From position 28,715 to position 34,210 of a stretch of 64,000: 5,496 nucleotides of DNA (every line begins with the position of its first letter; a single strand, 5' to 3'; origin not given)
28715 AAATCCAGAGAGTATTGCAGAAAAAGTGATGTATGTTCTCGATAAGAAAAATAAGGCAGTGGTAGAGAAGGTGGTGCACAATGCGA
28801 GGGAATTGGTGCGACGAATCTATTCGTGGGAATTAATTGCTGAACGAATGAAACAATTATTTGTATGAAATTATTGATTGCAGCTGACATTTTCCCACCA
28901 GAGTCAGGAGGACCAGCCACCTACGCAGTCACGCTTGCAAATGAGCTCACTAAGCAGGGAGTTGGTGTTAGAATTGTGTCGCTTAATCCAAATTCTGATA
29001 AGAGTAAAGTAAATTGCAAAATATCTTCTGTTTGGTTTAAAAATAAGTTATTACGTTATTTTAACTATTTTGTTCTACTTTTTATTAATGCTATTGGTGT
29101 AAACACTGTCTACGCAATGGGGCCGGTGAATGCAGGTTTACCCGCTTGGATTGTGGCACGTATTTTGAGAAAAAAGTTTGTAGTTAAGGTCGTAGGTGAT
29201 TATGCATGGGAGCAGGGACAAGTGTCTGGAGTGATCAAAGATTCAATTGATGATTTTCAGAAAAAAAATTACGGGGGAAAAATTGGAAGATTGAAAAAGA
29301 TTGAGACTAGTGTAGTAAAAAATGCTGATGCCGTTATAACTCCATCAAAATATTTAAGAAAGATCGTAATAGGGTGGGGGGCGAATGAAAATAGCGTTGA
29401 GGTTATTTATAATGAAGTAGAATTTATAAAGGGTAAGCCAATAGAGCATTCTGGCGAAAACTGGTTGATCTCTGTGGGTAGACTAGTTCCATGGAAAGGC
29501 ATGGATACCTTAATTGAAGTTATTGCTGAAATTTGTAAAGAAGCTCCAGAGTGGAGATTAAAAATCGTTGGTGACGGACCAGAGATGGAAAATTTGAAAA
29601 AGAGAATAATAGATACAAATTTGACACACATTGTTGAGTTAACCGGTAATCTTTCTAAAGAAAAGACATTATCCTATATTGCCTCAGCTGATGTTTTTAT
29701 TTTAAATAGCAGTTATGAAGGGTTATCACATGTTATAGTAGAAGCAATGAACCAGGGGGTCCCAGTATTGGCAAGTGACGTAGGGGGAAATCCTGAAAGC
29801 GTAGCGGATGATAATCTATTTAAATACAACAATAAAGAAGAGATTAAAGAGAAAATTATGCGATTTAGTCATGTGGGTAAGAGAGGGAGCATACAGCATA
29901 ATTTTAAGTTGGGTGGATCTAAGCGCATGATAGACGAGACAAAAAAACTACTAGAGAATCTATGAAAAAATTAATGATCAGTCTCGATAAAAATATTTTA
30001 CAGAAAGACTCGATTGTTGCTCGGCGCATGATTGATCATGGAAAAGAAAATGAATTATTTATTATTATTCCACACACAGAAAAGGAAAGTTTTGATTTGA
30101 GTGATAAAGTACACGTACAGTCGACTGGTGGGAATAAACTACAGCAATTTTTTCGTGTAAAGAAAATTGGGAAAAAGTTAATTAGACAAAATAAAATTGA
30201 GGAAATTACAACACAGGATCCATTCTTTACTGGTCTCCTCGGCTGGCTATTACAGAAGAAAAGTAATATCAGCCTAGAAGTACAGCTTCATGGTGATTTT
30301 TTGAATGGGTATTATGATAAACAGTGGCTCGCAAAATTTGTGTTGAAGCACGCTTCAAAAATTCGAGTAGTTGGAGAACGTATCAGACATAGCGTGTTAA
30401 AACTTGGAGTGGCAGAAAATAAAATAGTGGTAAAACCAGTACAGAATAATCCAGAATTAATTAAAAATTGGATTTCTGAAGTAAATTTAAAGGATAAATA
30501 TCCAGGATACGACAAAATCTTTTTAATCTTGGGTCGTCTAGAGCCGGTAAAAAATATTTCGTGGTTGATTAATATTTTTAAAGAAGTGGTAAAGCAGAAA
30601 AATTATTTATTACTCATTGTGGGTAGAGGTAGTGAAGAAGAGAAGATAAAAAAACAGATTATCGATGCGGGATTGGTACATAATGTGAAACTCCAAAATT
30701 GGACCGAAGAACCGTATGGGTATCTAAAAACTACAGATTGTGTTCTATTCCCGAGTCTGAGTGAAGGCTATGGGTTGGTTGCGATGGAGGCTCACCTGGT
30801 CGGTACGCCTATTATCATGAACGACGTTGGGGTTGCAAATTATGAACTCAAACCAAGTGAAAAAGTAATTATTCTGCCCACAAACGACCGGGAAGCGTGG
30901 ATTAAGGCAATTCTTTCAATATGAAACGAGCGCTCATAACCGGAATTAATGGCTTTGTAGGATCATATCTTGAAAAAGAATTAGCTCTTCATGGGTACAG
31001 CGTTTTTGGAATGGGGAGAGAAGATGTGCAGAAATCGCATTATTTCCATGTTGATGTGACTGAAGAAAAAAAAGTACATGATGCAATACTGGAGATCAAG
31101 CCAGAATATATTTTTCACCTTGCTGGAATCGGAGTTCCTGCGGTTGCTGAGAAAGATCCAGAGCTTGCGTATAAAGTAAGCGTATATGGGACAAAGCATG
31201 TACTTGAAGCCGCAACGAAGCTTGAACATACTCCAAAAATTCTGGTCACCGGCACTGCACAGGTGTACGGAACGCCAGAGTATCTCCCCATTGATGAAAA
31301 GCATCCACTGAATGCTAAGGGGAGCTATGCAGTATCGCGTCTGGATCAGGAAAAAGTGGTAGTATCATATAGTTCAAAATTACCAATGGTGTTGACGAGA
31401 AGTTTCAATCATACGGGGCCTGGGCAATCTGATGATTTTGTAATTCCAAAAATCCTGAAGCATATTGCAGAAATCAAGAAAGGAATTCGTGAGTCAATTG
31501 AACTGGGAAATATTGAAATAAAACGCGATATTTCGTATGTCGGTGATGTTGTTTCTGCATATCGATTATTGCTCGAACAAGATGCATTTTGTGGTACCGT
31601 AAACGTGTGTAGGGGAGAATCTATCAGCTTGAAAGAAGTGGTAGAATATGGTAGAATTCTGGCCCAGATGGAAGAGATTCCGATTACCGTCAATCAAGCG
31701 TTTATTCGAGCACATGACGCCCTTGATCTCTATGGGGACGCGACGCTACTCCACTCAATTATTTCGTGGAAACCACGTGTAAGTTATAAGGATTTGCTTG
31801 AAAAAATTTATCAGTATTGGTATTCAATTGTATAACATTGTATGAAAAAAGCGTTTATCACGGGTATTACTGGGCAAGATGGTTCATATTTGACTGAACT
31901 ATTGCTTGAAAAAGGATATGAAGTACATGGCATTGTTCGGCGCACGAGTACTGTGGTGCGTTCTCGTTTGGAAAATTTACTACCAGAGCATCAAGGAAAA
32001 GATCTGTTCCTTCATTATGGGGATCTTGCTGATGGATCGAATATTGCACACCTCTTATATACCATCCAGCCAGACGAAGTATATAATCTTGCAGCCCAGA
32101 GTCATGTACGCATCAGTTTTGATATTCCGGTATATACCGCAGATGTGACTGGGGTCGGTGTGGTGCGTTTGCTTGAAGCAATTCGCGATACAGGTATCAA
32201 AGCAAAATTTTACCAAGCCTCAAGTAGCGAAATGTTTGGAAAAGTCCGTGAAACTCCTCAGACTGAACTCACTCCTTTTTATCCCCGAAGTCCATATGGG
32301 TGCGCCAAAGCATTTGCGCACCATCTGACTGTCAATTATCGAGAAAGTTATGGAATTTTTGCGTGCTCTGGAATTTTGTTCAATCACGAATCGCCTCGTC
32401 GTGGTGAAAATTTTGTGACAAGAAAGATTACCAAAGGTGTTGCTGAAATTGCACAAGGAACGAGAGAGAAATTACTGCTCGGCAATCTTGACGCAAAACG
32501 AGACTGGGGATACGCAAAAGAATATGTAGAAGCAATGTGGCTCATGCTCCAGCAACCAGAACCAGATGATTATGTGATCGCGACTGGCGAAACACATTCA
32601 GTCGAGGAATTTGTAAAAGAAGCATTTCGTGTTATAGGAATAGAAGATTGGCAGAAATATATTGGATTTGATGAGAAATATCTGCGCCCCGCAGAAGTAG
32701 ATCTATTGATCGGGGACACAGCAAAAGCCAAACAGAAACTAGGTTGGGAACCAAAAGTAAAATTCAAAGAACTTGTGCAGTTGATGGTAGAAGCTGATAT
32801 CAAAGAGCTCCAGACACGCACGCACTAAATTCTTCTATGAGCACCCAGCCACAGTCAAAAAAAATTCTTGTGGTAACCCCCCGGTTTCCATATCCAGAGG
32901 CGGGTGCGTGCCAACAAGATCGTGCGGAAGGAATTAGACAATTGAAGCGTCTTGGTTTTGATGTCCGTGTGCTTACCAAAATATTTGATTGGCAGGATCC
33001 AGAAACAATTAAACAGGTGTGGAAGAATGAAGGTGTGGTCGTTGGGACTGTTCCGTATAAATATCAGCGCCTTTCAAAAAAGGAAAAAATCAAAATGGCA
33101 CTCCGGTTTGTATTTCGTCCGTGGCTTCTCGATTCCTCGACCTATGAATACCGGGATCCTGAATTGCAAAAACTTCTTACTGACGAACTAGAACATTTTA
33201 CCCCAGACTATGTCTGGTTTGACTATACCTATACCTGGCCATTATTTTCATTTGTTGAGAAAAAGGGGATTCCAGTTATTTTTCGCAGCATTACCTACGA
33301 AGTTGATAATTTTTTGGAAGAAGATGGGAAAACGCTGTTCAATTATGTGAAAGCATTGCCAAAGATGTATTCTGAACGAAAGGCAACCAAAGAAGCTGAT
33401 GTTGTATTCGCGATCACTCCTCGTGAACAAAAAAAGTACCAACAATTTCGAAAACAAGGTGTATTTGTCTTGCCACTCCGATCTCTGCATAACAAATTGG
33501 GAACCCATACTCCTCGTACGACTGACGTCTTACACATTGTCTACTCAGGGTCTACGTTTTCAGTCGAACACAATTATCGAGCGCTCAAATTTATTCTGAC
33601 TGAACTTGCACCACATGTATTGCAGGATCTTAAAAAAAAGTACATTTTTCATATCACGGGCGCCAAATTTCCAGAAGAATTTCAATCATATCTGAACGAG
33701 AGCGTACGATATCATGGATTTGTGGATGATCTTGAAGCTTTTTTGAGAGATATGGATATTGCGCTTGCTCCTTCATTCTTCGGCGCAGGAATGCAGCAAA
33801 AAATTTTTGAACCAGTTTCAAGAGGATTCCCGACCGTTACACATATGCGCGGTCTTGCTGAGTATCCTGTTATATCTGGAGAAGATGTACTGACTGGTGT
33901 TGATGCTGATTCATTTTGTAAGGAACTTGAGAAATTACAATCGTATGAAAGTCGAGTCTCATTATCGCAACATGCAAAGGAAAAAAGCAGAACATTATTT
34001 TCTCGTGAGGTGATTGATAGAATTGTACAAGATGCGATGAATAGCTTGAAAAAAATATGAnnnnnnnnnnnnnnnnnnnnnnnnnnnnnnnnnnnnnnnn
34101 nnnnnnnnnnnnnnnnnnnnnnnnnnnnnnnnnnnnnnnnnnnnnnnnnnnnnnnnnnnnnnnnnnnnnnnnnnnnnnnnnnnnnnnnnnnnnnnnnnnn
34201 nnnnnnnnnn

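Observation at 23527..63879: A ~40-kb surface-glycan island with at least three polyprenyl-phosphate-sugar synthase / GT-C transferase modules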

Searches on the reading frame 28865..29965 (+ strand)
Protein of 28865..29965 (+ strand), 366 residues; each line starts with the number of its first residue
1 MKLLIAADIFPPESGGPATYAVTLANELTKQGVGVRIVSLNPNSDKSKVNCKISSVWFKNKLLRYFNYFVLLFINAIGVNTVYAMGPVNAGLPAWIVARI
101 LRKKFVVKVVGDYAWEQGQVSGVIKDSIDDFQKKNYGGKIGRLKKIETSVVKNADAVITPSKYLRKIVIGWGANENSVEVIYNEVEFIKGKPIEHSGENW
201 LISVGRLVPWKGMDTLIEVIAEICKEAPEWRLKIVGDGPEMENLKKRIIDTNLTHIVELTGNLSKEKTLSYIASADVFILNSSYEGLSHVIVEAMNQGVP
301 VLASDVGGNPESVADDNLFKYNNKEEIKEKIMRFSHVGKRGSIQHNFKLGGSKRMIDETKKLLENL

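Call 3: search_protein_families(library=pfam, proteins=[window:28865-29965:+], max_evalue=0.001)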
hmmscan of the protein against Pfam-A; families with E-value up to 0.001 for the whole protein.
window:28865-29965:+ (366 aa): 5 families
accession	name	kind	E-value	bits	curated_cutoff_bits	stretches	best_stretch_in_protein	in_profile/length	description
PF00534.26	Glycos_transf_1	-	6.1e-37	127.2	26.4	1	187-336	4-157/172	Glycosyl transferases group 1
PF13692.12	Glyco_trans_1_4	-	5.6e-29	101.7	27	1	200-333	3-138/142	Glycosyl transferases group 1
PF13439.12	Glyco_transf_4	-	5.4e-12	46.5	28.5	1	15-183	2-164/170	Glycosyltransferase Family 4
PF13579.12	Glyco_trans_4_4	-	3.1e-09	37.8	29.7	1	15-183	1-157/158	Glycosyl transferase 4-like domain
PF20706.3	GT4-conflict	-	5.2e-08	32.7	26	1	144-311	137-318/385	Family 4 Glycosyltransferase in conflict systems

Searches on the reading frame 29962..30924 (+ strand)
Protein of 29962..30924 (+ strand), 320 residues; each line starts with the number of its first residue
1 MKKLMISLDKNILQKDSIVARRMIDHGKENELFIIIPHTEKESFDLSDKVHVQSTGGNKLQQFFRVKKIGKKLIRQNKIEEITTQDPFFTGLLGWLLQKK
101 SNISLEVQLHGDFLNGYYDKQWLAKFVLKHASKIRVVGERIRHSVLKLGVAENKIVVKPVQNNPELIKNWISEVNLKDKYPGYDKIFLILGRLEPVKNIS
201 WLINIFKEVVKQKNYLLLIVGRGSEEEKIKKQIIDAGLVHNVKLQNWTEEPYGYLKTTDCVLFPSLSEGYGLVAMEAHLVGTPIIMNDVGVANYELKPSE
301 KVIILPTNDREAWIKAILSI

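Call 3: search_protein_families(library=pfam, proteins=[window:29962-30924:+], max_evalue=0.001)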
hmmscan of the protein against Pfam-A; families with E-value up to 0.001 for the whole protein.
window:29962-30924:+ (320 aa): 5 families
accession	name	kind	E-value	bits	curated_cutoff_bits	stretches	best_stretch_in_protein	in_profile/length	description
PF00534.26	Glycos_transf_1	-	4.1e-27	95.2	26.4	1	182-319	13-154/172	Glycosyl transferases group 1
PF13692.12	Glyco_trans_1_4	-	2.9e-24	86.4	27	1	185-319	2-138/142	Glycosyl transferases group 1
PF20706.3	GT4-conflict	-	1.1e-12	48.1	26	1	123-294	139-319/385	Family 4 Glycosyltransferase in conflict systems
PF13439.12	Glyco_transf_4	-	4.2e-05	24.1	28.5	1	35-157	25-161/170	Glycosyltransferase Family 4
PF13579.12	Glyco_trans_4_4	-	0.00049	20.9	29.7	1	74-159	67-156/158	Glycosyl transferase 4-like domain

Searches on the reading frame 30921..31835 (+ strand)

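Call 3: search_protein_families(library=pfam, proteins=[window:30921-31835:+], max_evalue=0.001)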
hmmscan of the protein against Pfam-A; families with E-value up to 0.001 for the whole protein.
window:30921-31835:+ (304 aa): 5 families
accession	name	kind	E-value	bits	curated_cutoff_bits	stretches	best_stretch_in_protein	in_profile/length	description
PF16363.11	GDP_Man_Dehyd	-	1.4e-55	189.5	27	1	5-295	1-331/332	GDP-mannose 4,6 dehydratase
PF01370.27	Epimerase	-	6.3e-41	140.8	20.9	1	4-221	1-228/240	NAD dependent epimerase/dehydratase family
PF04321.23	RmlD_sub_bind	-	8.2e-16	58.3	27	1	3-154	2-143/287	RmlD substrate binding domain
PF01073.25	3Beta_HSD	-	2.1e-08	34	22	1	6-213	2-224/280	3-beta hydroxysteroid dehydrogenase/isomerase family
PF02719.21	Polysacc_synt_2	-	2.1e-05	24.3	20.2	1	43-105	60-122/293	Polysaccharide biosynthesis protein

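Call 27: search_protein_families(library=ncbifam, proteins=[window:30921-31835:+], max_evalue=1e-10)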
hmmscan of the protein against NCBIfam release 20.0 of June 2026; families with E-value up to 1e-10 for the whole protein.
window:30921-31835:+ (304 aa): 9 families
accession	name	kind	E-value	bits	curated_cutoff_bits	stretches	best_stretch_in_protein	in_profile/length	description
TIGR04180.1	EDH_00030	hypoth_equivalog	8.9e-42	143.2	475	1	5-287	2-296/297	NAD-dependent 4,6-dehydratase LegB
TIGR01472.1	gmd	equivalog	6.3e-32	111.1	415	1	42-297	59-335/342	GDP-mannose 4,6-dehydratase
TIGR01179.1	galE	equivalog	8.1e-21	74.2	262.3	1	4-295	2-320/332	UDP-glucose 4-epimerase GalE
TIGR01181.1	dTDP_gluc_dehyt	equivalog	1.9e-20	73.2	365.1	1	35-301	48-311/321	dTDP-glucose 4,6-dehydratase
TIGR02622.1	CDP_4_6_dhtase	equivalog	3.1e-16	59.5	278.45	1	2-301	5-330/352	CDP-glucose 4,6-dehydratase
NF043036.1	ErythonDh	equivalog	4.7e-15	55.6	325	1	37-153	52-166/321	D-erythronate dehydrogenase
TIGR01214.1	rmlD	equivalog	1.4e-11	44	224.05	1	4-174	2-160/285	dTDP-4-dehydrorhamnose reductase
TIGR01777.1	yfcH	hypoth_equivalog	1.6e-11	44.3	207.35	0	5-130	2-130/292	TIGR01777 family oxidoreductase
TIGR02197.1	heptose_epim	equivalog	4.5e-11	42.5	274.6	1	5-243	2-255/316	ADP-glyceromanno-heptose 6-epimerase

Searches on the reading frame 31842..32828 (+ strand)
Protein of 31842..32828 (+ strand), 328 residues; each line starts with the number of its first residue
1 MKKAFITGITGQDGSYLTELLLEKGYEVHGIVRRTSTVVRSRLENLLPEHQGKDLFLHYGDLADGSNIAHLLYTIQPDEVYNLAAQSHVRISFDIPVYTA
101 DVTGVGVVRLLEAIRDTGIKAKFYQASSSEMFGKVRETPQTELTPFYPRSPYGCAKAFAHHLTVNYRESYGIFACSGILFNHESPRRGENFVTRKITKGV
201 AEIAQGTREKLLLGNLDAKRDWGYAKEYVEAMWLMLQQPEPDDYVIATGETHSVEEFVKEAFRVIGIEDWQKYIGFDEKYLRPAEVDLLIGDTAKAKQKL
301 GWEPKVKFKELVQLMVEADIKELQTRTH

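Call 3: search_protein_families(library=pfam, proteins=[window:31842-32828:+], max_evalue=0.001)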
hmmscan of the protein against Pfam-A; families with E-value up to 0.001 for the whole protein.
window:31842-32828:+ (328 aa): 3 families
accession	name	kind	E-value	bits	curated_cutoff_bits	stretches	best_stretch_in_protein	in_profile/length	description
PF16363.11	GDP_Man_Dehyd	-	1.2e-140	469.2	27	1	5-315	1-332/332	GDP-mannose 4,6 dehydratase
PF01370.27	Epimerase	-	7.5e-73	245.3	20.9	1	5-247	2-240/240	NAD dependent epimerase/dehydratase family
PF04321.23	RmlD_sub_bind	-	8.7e-08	32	27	1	4-194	3-162/287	RmlD substrate binding domain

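Call 27: search_protein_families(library=ncbifam, proteins=[window:31842-32828:+], max_evalue=1e-10)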
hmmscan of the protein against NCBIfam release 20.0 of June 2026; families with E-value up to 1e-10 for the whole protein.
window:31842-32828:+ (328 aa): 7 families
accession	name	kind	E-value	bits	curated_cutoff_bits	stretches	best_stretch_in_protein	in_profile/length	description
TIGR01472.1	gmd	equivalog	2.5e-153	510.2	415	1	2-322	1-341/342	GDP-mannose 4,6-dehydratase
TIGR01181.1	dTDP_gluc_dehyt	equivalog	1e-32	113.5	365.1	1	4-317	2-309/321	dTDP-glucose 4,6-dehydratase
TIGR04180.1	EDH_00030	hypoth_equivalog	2.5e-31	108.9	475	1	5-306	2-296/297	NAD-dependent 4,6-dehydratase LegB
TIGR02622.1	CDP_4_6_dhtase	equivalog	1.2e-24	87.1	278.45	1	2-170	5-172/352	CDP-glucose 4,6-dehydratase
TIGR01179.1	galE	equivalog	3e-22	78.9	262.3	1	5-312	3-318/332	UDP-glucose 4-epimerase GalE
NF007582.0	PRK10217.1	equivalog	1.1e-17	64.2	698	1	1-247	1-252/355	dTDP-glucose 4,6-dehydratase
NF007490.0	PRK10084.1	subfamily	1.3e-12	47.4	649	1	39-315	36-330/361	dTDP-glucose 4,6-dehydratase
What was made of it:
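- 30921..32828 (+): SDR (30921-31835) plus GDP-mannose 4,6-dehydratase Gmd (31842-32828): a GDP-6-deoxyhexose branch. Gmd TIGR01472 510 bits, above the 415-bit cut-off (call 27).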

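Call 61: list_cluster_members(proteins=[P0001, P0100, window:31842-32828:+, window:18874-22623:+, window:35824-37170:+])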
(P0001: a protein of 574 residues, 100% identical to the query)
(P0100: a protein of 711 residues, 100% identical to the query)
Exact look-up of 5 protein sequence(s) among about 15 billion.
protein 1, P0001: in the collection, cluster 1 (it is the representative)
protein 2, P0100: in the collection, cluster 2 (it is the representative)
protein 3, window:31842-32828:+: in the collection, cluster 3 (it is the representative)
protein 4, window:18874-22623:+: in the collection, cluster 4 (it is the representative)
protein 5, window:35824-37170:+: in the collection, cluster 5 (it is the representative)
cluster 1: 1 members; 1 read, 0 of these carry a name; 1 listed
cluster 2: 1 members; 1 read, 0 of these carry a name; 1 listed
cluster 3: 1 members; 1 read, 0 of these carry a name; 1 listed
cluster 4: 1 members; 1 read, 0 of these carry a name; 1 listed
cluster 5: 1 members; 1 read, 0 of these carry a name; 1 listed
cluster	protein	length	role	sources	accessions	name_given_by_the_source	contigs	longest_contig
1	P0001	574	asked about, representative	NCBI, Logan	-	-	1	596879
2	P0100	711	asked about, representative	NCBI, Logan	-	-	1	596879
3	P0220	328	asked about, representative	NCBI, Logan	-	-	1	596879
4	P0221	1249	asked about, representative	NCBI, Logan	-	-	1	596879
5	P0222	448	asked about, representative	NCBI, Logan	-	-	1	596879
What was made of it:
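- Tried and rejected: Cluster look-ups gave no source names or accessions, so the organism is inferred only from relatives (call 61).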

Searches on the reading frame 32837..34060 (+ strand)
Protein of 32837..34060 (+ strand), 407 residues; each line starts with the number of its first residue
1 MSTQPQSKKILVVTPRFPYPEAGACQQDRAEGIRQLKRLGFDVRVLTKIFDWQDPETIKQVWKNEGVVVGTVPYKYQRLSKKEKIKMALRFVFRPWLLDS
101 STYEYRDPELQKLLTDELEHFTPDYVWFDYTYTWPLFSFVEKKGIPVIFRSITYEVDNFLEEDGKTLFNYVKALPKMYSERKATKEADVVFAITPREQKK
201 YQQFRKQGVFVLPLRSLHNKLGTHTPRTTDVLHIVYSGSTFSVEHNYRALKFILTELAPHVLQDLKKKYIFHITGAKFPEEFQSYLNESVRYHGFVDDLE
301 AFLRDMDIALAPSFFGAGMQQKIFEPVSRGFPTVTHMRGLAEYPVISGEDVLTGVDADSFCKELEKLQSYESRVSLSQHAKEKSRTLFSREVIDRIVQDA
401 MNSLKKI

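Call 3: search_protein_families(library=pfam, proteins=[window:32837-34060:+], max_evalue=0.001)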
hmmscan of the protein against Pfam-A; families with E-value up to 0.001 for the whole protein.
window:32837-34060:+ (407 aa): 3 families
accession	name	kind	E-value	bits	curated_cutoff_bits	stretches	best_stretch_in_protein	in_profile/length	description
PF13692.12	Glyco_trans_1_4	-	6e-14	52.9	27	1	234-367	4-139/142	Glycosyl transferases group 1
PF13579.12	Glyco_trans_4_4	-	2.1e-05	25.3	29.7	1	33-203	11-144/158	Glycosyl transferase 4-like domain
PF13524.12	Glyco_trans_1_2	-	0.00038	20.9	25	0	262-384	6-129/144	Glycosyl transferase-like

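Call 54: search_protein_families(library=ncbifam, proteins=[window:32837-34060:+], max_evalue=0.01)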
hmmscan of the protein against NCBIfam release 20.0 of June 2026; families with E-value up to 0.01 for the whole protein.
window:32837-34060:+ (407 aa): 1 family
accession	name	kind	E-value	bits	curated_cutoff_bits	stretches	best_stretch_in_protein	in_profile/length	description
TIGR03087.1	stp1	hypoth_equivalog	3.9e-07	29.6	316.65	1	225-383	218-376/397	TIGR03087 family PEP-CTERM/XrtA system glycosyltransferase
